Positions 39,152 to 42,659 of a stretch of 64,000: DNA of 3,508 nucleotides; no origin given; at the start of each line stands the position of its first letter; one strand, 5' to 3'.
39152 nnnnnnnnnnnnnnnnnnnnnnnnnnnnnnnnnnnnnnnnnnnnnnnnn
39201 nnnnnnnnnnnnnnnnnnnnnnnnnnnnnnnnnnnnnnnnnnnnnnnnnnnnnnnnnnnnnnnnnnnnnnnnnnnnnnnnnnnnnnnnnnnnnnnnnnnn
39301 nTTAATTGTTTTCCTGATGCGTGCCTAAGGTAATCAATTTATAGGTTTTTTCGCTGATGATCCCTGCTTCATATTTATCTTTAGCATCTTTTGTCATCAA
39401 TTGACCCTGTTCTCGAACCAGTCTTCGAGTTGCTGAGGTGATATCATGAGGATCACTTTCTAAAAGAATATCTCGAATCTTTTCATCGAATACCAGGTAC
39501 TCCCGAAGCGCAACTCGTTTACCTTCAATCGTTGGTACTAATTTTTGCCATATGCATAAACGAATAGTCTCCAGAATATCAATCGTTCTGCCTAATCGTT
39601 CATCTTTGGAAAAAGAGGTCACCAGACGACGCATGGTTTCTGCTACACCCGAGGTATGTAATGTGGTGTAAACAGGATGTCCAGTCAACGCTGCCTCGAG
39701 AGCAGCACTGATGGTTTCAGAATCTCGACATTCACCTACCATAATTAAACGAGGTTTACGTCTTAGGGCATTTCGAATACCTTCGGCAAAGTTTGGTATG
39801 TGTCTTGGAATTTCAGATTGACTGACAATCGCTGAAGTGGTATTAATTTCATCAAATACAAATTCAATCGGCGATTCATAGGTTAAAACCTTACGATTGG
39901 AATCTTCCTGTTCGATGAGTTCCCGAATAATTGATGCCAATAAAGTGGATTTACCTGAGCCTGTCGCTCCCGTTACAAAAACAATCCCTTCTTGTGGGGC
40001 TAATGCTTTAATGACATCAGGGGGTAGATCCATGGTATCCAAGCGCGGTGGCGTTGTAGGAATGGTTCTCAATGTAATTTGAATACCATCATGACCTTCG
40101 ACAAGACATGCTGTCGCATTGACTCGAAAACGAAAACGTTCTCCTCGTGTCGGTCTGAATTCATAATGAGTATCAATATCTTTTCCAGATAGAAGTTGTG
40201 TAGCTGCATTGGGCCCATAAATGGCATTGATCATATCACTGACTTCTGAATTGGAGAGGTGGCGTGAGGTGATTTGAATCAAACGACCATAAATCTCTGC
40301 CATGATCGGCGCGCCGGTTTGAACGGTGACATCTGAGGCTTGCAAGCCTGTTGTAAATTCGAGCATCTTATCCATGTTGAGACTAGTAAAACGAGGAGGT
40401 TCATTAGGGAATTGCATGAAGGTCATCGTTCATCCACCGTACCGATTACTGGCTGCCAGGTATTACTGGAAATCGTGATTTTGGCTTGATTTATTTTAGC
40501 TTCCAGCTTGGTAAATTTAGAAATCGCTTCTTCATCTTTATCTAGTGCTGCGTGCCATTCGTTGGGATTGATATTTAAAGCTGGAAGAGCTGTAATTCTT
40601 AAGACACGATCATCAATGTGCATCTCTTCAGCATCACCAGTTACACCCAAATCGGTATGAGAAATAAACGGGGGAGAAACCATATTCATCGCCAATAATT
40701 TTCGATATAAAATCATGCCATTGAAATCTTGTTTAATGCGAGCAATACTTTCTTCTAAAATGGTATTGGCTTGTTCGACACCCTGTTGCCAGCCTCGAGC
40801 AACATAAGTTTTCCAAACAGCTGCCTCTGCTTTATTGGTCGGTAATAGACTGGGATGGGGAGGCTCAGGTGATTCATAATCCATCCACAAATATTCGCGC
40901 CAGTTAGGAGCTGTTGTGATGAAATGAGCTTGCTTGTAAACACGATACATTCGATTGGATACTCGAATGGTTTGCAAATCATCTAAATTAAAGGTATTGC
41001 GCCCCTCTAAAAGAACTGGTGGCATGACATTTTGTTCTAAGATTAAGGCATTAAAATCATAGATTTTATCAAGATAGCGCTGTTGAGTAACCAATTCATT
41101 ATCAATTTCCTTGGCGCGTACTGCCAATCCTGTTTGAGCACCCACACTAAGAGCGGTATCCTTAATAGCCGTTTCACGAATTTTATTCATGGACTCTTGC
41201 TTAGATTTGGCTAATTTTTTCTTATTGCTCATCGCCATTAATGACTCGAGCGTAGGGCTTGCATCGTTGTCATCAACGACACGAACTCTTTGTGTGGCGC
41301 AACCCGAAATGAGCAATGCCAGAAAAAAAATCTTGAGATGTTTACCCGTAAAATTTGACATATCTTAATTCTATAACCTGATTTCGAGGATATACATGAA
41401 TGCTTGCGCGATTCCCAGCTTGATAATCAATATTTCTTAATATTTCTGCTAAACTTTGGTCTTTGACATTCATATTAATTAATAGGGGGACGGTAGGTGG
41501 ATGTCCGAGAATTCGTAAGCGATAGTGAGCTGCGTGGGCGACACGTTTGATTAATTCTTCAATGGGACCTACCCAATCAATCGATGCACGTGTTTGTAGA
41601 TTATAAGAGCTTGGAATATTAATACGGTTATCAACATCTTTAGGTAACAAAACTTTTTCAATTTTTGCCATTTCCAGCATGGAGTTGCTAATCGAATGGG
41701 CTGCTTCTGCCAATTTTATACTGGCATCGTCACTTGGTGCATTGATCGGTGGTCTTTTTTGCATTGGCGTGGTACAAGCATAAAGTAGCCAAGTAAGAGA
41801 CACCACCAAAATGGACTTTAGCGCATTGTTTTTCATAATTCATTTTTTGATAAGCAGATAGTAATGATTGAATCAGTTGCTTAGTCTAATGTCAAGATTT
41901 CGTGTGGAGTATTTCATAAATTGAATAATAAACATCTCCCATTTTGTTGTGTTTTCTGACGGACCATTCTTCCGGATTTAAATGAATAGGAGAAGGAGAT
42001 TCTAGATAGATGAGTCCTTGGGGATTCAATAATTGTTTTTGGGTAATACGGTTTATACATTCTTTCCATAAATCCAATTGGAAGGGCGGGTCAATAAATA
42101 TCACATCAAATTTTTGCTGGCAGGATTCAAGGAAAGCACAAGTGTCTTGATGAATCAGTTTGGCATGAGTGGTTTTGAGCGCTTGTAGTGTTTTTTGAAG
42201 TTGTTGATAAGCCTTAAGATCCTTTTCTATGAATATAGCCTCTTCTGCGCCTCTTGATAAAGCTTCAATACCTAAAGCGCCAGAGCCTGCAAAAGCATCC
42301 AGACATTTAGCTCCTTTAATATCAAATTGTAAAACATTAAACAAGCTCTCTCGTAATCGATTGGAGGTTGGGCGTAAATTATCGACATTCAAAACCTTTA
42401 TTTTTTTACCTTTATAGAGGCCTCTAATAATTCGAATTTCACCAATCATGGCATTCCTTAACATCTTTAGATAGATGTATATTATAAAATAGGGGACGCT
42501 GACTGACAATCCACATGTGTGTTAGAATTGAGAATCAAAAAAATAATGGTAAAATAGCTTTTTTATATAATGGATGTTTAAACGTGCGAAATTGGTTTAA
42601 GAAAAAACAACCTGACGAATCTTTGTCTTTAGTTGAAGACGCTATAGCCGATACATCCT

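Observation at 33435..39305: Two full-length, diverged DotA paralogues in tandem inside the Dot/Icm core locus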

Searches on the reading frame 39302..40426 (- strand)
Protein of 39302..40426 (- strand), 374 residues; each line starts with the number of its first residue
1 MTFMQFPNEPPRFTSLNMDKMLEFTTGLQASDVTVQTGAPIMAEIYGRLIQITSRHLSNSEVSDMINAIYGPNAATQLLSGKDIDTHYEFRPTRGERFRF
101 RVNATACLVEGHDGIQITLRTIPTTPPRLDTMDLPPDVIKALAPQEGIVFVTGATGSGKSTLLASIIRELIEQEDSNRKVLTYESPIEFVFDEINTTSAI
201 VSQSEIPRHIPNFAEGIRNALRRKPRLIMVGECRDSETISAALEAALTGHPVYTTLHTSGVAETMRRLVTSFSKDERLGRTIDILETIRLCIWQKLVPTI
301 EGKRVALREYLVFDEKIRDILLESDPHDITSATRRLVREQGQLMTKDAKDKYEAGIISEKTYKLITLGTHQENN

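Call 6: search_protein_families(library=pfam, proteins=[window:39302-40426:-], max_evalue=0.01)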
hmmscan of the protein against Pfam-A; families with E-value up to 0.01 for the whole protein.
window:39302-40426:- (374 aa): 22 families
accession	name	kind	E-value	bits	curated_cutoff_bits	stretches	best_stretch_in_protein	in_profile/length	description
PF00437.27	T2SSE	-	4.6e-36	124.7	24.9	1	98-300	92-281/370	Type II/IV secretion system protein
PF25199.1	nSTAND_NTPase5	-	3.9e-06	27.2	34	1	144-240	39-139/145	Novel STAND NTPase 5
PF13191.12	AAA_16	-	2.8e-05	25.1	32.6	1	143-218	21-75/167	AAA ATPase domain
PF00931.28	NB-ARC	-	0.0001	22.1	23.5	1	140-267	10-146/248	NB-ARC domain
PF01935.23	DUF87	-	0.0002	22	23.2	1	151-175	28-50/220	Helicase HerA, central domain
PF13401.12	AAA_22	-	0.00029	21.6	27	1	145-184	4-40/130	AAA domain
PF13555.12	AAA_29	-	0.00029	21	27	1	145-166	21-42/61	P-loop containing region of AAA domain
PF20720.3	nSTAND3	-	0.00057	20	27.2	1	144-179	15-50/155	Novel STAND NTPase 3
PF05729.18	NACHT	-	0.00069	19.9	26.7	1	149-196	3-47/167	NACHT domain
PF00005.33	ABC_tran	-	0.00083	20.4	25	1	146-176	11-41/137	ABC transporter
PF13173.12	AAA_14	-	0.0014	19.1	27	1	147-193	3-39/129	AAA domain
PF09848.15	SLFN-g3_helicase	-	0.0014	18.4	24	1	148-183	3-38/354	Schlafen group 3, DNA/RNA helicase domain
PF13476.12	AAA_23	-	0.0015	19.7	27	0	145-167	18-40/201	AAA domain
PF24883.2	NPHP3_N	-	0.0018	19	24.8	1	145-180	21-53/164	Nephrocystin 3, N-terminal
PF03266.21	NTPase_1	-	0.0019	18.5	23.9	0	149-173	2-26/168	NTPase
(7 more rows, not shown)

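Call 7: search_protein_families(library=ncbifam, proteins=[window:39302-40426:-], max_evalue=0.01)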
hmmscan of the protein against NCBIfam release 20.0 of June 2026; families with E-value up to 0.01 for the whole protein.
window:39302-40426:- (374 aa): 23 families
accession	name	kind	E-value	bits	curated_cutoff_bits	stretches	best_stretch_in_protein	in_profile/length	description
TIGR02524.1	dot_icm_DotB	equivalog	9.4e-203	673.1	463.3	1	13-368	1-356/358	Dot/Icm type IV secretion system ATPase DotB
TIGR02525.1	plasmid_TraJ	equivalog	3.4e-74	250.1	368.3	1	14-362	8-363/372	plasmid transfer ATPase TraJ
TIGR01420.1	pilT_fam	subfamily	9.8e-67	225.6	319.1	1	18-360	2-332/343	PilT/PilU family type 4a pilus ATPase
TIGR02533.1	type_II_gspE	equivalog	6.2e-31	107.6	630.25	1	80-269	189-357/486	type II secretion system ATPase GspE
NF041000.1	ATPase_ComGA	equivalog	5.8e-29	100.9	300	1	140-290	122-264/267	competence type IV pilus ATPase ComGA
NF053534.1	T4PilAsmATPsTfpB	equivalog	3.7e-26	91.6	850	1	144-269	334-450/584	type IV pilus assembly ATPase TfpB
NF007755.0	PRK10436.1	equivalog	1.1e-25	90.3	617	1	137-269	210-333/465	type II secretion system protein GspE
TIGR02538.1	type_IV_pilB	equivalog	1.6e-25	89.8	675.65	1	139-269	309-430/564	type IV-A pilus assembly ATPase PilB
NF058587.1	archaellum_moto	equivalog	7.1e-16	58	550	1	147-270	276-395/527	archaellum flagellar ATPase motor FlaI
TIGR02788.1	VirB11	equivalog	1.4e-13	50.6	249.95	1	145-283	144-276/308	P-type DNA transfer ATPase VirB11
TIGR02782.1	TrbB_P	equivalog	4.6e-12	45.8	304.55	1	141-293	132-277/303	P-type conjugative transfer ATPase TrbB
NF010469.0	PRK13894.1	subfamily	4.9e-12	45.8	508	1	138-284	141-280/320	conjugal transfer ATPase TrbB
TIGR03819.1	heli_sec_ATPase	hypoth_equivalog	2.1e-10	40.3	373.15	1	138-268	170-297/340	TadA family conjugal transfer-associated ATPase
NF010407.0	PRK13833.1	subfamily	1.2e-09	38.1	499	1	149-269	147-260/323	conjugal transfer protein TrbB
NF010425.0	PRK13851.1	equivalog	4.1e-07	29.2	461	1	148-270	164-282/344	type IV secretion system protein VirB11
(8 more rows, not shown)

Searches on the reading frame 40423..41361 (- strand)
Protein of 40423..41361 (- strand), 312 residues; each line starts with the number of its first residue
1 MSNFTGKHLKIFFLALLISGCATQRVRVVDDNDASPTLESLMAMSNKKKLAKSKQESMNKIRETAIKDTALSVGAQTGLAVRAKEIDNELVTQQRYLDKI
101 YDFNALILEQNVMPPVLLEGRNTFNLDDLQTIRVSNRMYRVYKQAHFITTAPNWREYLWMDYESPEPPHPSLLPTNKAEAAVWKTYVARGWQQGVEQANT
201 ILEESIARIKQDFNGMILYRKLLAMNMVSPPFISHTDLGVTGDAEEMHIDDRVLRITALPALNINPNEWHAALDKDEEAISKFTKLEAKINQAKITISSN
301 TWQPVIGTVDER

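Call 6: search_protein_families(library=pfam, proteins=[window:40423-41361:-], max_evalue=0.01)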
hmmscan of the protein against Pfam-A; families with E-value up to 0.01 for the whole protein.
window:40423-41361:- (312 aa): 1 family
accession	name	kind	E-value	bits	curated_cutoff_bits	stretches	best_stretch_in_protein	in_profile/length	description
PF16932.10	T4SS_TraI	-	1.1e-83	280.1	26.1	1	60-271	1-213/213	Type IV secretory system, conjugal DNA-protein transfer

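Call 7: search_protein_families(library=ncbifam, proteins=[window:40423-41361:-], max_evalue=0.01)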
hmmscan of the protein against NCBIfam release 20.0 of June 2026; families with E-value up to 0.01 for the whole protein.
window:40423-41361:- (312 aa): 2 families
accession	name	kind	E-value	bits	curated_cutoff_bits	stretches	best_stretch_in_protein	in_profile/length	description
NF009146.0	PRK12496.1-3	equivalog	0.0071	16.1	268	0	11-100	9-100/162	hypothetical protein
TIGR03516.1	ppisom_GldI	equivalog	0.0083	15.5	157.6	0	7-64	3-58/177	gliding motility-associated peptidyl-prolyl isomerase GldI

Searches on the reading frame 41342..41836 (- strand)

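Call 6: search_protein_families(library=pfam, proteins=[window:41342-41836:-], max_evalue=0.01)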
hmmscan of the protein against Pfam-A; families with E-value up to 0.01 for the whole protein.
window:41342-41836:- (164 aa): 1 family
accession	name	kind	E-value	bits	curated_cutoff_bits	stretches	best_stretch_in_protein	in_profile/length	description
PF16816.10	DotD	-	3.2e-41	140.7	27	1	38-159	2-121/121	DotD protein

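Call 7: search_protein_families(library=ncbifam, proteins=[window:41342-41836:-], max_evalue=0.01)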
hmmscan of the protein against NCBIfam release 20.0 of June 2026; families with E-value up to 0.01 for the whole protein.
window:41342-41836:- (164 aa): 1 family
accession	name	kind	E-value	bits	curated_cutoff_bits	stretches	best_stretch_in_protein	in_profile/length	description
NF033882.1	T4SS_lipo_DotD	equivalog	7.8e-57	191.5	140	1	18-160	1-143/143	type IVB secretion system lipoprotein DotD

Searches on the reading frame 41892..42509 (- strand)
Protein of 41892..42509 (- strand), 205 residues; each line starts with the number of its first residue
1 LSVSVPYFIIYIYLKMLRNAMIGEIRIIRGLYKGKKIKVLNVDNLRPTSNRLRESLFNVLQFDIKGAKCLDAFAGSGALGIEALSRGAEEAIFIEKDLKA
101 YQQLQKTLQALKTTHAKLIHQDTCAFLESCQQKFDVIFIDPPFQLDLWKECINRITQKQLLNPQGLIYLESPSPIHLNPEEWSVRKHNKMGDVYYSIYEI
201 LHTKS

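Call 6: search_protein_families(library=pfam, proteins=[window:41892-42509:-], max_evalue=0.01)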
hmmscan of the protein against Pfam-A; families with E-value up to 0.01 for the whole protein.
window:41892-42509:- (205 aa): 8 families
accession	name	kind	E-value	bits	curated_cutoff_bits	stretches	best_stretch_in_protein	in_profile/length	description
PF03602.21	Cons_hypoth95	-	2.8e-55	187.3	24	1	25-198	1-181/182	Conserved hypothetical protein 95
PF05175.20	MTS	-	3.1e-08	33.9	23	1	57-164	24-133/170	Methyltransferase small domain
PF13847.12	Methyltransf_31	-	3.7e-06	27.1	27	1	65-178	3-125/145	Methyltransferase domain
PF02005.22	TRM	-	0.0011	18.6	27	1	67-141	51-128/376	N2,N2-dimethylguanosine tRNA methyltransferase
PF10237.15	N6-adenineMlase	-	0.0016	18.6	23.2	1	127-162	82-116/166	Probable N6-adenine methyltransferase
PF01564.23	Spermine_synth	-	0.0046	17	22.9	1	89-143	43-101/186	Spermine/spermidine synthase domain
PF01555.25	N6_N4_Mtase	-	0.0078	16.6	26.7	0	63-105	179-220/221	DNA methylase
PF04445.19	SAM_MT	-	0.0091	15.9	26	0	103-143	117-157/230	Putative SAM-dependent methyltransferase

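Call 7: search_protein_families(library=ncbifam, proteins=[window:41892-42509:-], max_evalue=0.01)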
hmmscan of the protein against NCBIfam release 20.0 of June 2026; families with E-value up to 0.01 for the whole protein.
window:41892-42509:- (205 aa): 16 families
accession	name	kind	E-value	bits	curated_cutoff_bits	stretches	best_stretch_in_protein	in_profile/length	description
TIGR00095.1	TIGR00095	equivalog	4.5e-55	186.3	117.5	1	21-200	8-193/194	16S rRNA (guanine(966)-N(2))-methyltransferase RsmD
NF008157.0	PRK10909.1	equivalog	1e-49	169.1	302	1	18-199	6-189/199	16S rRNA (guanine(966)-N(2))-methyltransferase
NF008748.0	PRK11783.1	equivalog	3.2e-07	29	466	1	64-142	540-620/704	bifunctional 23S rRNA (guanine(2069)-N(7))-methyltransferase RlmK/23S rRNA (guanine(2445)-N(2))-methyltransferase RlmL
NF011528.0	PRK14968.1-2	equivalog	4e-06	26.5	171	1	26-143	5-117/205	putative methyltransferase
TIGR02469.1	CbiT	equivalog_domain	5.7e-06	26.6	78.3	1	48-140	3-95/124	precorrin-6Y C5,15-methyltransferase (decarboxylating) subunit CbiT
TIGR03534.1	RF_mod_PrmC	equivalog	1.3e-05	24.8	199.1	1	65-143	86-166/253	peptide chain release factor N(5)-glutamine methyltransferase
NF033380.1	Rlm_2499C5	equivalog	6.8e-05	21.8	650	1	65-144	220-301/391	23S rRNA (cytosine(2499)-C(5))-methyltransferase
TIGR00308.1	TRM1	equivalog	8.1e-05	22.2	280.65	1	57-141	36-122/375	tRNA (guanine(10)-N(2))-dimethyltransferase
NF002010.0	PRK00811.1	equivalog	0.00018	20.8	260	1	102-197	120-216/287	polyamine aminopropyltransferase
NF046099.1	RSP_2647_MTase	equivalog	0.00027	19.9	600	1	65-142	217-298/391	RSP_2647 family RNA methyltransferase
TIGR00406.1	prmA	equivalog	0.00046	19.7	183.15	1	61-138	155-230/288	50S ribosomal protein L11 methyltransferase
TIGR02021.1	BchM-ChlM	equivalog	0.00078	18.9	158.9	1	43-136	31-121/218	magnesium protoporphyrin IX methyltransferase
NF047853.1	tRm6a37MtseTrmN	equivalog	0.0011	18.7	350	1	67-144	45-125/244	tRNA(1)(Val) (adenine(37)-N(6))-methyltransferase TrmN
NF001785.0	PRK00517.2-2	equivalog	0.0013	18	188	1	58-138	138-216/282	50S ribosomal protein L11 methyltransferase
NF002956.0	PRK03612.1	equivalog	0.0038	15.7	472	1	108-186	350-432/522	polyamine aminopropyltransferase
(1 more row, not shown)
